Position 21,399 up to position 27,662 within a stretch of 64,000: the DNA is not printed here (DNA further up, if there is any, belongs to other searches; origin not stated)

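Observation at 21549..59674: Local paralogous family of giant EGF-repeat / REJ-like extracellular proteins (three members within 38 kb)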

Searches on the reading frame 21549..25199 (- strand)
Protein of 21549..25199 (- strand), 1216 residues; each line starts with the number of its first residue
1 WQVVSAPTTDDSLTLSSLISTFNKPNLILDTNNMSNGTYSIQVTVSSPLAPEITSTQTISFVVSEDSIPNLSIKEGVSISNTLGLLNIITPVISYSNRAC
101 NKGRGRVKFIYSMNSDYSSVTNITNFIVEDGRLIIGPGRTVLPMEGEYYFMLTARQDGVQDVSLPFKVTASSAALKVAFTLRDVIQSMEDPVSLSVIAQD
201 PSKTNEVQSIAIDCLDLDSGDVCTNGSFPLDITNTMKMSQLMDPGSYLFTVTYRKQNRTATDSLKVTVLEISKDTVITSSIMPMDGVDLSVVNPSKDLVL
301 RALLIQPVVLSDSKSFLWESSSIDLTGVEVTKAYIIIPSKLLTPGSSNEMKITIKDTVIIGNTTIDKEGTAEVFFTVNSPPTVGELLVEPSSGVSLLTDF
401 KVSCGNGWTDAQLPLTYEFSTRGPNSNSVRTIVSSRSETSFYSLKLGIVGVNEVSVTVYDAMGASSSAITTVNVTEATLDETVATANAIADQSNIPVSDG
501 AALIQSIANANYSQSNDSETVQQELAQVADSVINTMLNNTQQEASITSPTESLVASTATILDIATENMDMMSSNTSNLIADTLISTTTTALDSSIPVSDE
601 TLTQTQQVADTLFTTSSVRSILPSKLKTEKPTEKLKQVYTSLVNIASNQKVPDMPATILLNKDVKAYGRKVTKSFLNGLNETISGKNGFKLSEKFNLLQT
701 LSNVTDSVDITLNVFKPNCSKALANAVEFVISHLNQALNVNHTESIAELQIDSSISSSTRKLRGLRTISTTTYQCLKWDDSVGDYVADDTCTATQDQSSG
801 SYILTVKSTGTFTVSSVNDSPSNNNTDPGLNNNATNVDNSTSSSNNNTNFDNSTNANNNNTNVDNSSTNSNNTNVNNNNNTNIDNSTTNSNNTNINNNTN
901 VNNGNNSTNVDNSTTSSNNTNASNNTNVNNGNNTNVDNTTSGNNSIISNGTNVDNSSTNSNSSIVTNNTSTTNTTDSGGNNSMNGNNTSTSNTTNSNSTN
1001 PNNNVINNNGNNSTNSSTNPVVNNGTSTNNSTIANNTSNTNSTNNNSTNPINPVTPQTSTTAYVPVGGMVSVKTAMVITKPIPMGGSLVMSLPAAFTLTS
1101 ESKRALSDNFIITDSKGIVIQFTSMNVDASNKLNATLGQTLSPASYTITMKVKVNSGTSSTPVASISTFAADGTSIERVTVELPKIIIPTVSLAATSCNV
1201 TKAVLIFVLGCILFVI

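Call 13: search_protein_families(library=pfam, proteins=[window:21549-25199:-], max_evalue=1)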
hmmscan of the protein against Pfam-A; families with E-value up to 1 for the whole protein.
window:21549-25199:- (1216 aa): 1 family
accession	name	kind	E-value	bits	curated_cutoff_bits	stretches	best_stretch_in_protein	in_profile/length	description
PF02010.21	REJ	-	1e-27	97.3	25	2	225-482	152-420/452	REJ domain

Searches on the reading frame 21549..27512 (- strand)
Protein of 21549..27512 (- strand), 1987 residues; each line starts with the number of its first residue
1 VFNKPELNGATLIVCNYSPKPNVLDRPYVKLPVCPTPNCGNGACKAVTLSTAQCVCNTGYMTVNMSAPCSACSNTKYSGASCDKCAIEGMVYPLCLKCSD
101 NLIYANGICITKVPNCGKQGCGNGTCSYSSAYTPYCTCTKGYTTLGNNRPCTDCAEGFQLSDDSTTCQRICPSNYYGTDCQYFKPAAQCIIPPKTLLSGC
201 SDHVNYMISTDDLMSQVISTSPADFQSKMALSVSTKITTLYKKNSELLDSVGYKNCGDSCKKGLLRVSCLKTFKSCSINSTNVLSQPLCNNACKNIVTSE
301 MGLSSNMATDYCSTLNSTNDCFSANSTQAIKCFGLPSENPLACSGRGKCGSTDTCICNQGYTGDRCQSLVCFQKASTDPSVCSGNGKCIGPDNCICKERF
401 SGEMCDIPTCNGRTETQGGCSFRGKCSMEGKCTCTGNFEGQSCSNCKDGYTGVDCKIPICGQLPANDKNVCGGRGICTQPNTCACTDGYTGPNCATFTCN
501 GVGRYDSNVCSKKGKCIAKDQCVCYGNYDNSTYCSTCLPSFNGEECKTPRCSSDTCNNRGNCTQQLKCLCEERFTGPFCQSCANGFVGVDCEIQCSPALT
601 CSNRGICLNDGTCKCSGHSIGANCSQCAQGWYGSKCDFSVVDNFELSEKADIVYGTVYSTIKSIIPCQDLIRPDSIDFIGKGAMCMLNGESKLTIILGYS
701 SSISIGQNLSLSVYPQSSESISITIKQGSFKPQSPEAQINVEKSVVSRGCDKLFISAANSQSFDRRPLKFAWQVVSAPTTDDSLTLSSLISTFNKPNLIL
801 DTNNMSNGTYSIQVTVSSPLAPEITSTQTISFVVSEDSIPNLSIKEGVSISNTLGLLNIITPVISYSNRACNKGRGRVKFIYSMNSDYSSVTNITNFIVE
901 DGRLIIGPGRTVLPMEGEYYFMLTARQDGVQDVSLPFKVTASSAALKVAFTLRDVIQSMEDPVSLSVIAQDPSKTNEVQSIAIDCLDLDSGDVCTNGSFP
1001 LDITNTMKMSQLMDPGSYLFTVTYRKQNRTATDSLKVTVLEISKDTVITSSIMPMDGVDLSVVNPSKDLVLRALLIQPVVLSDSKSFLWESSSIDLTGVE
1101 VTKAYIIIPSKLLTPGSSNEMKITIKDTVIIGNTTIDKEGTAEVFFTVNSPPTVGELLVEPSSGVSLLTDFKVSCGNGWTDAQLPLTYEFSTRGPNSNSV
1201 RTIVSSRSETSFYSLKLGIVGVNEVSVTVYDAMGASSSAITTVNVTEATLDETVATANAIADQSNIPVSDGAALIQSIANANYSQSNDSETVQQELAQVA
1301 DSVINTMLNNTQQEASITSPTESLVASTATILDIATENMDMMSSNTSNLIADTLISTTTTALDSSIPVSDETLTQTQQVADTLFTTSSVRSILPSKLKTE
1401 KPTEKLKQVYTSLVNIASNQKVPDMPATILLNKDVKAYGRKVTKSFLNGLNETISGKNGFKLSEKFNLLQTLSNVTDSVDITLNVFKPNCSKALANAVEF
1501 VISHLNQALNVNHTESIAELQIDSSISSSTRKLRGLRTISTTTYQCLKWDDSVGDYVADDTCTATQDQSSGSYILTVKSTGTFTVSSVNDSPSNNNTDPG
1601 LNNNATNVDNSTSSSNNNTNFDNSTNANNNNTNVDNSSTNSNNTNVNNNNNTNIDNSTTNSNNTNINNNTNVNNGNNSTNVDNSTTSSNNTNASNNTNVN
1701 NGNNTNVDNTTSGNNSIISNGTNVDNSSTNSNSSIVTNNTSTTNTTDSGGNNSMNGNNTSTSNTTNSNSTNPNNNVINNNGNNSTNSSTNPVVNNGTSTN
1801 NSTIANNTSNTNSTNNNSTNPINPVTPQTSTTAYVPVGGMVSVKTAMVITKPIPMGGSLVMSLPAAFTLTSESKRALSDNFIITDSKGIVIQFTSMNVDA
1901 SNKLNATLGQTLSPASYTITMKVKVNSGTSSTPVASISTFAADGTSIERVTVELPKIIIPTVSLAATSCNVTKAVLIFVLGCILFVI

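Call 6: search_protein_families(library=pfam, proteins=[window:21549-27512:-], max_evalue=0.01)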
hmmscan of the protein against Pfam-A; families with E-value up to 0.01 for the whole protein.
window:21549-27512:- (1987 aa): 5 families
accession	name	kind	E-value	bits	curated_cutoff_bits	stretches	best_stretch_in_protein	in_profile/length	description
PF02010.21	REJ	-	3.3e-28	98.9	25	2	996-1253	152-420/452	REJ domain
PF23106.1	EGF_Teneurin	-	6.6e-12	45.7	24.3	3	342-367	4-28/30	Teneurin-like EGF domain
PF25024.1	EGF_TEN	-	2e-11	44.4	65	3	339-444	30-123/234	Teneurin EGF domain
PF07974.19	EGF_2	-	4.4e-08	33.8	22.1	4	465-494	3-32/32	EGF-like domain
PF00008.33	EGF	-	0.00043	20.9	21.5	1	338-365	3-32/32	EGF-like domain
